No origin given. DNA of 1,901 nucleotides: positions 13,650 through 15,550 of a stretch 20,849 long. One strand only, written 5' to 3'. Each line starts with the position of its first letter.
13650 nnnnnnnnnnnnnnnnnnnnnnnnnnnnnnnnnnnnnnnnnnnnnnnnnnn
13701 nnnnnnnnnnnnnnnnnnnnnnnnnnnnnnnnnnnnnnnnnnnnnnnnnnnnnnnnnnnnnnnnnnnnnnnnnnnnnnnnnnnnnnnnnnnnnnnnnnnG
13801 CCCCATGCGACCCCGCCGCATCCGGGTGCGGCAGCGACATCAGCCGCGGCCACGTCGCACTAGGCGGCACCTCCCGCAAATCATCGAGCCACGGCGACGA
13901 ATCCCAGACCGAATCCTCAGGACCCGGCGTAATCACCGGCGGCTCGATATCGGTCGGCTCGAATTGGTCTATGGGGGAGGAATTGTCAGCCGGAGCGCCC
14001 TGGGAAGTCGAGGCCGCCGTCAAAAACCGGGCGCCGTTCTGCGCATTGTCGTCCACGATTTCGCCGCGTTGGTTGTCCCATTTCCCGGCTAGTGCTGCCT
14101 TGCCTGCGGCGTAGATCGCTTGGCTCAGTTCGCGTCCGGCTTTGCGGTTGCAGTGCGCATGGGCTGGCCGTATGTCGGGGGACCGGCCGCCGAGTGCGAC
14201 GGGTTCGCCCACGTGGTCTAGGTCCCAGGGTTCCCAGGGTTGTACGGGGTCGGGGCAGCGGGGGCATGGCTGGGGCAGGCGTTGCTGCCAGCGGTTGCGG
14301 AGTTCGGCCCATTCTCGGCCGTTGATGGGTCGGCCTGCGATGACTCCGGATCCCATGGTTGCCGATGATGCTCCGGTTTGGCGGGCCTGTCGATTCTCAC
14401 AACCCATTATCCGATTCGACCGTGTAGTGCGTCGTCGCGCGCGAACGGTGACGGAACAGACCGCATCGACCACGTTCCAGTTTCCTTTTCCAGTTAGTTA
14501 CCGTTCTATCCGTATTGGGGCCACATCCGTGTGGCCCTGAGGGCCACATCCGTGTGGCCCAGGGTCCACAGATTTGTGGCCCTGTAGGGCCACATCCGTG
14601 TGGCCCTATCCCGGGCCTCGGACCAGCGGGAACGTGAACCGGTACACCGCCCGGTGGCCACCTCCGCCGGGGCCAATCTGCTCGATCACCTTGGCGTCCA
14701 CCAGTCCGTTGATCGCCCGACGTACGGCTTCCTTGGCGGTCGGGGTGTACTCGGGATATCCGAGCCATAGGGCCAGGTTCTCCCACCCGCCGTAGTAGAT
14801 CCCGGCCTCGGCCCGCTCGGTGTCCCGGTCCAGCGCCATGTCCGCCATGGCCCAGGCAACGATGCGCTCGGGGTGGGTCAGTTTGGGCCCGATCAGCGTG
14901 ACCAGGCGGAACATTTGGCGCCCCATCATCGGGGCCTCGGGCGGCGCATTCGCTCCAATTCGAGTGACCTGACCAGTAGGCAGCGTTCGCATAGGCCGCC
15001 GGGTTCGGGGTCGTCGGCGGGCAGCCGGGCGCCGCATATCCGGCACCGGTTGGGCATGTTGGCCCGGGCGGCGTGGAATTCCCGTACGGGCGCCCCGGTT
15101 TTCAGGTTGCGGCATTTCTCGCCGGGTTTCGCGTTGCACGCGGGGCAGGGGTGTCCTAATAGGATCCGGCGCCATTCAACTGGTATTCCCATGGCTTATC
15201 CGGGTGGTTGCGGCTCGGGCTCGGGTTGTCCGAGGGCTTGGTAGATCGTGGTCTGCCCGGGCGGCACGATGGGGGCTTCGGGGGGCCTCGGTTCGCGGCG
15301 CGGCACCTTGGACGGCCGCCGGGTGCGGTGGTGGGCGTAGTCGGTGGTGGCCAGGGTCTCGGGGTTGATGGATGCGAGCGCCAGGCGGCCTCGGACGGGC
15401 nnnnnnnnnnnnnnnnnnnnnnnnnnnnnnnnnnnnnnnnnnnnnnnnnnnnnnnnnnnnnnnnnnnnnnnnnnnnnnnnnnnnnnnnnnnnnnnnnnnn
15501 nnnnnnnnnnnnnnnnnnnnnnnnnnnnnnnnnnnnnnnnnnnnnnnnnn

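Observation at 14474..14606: Four tandem perfect 20-bp palindromes plus an AT-rich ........-repeat patch between the winged-helix gene and the HNH-terminase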

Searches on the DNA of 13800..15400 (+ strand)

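Call 4: search_dna_similar(query=window:13800-15400:+, collection=phages, mode=distant, max_rows=30)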
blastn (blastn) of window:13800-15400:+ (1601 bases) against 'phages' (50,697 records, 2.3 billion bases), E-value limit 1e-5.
No match.
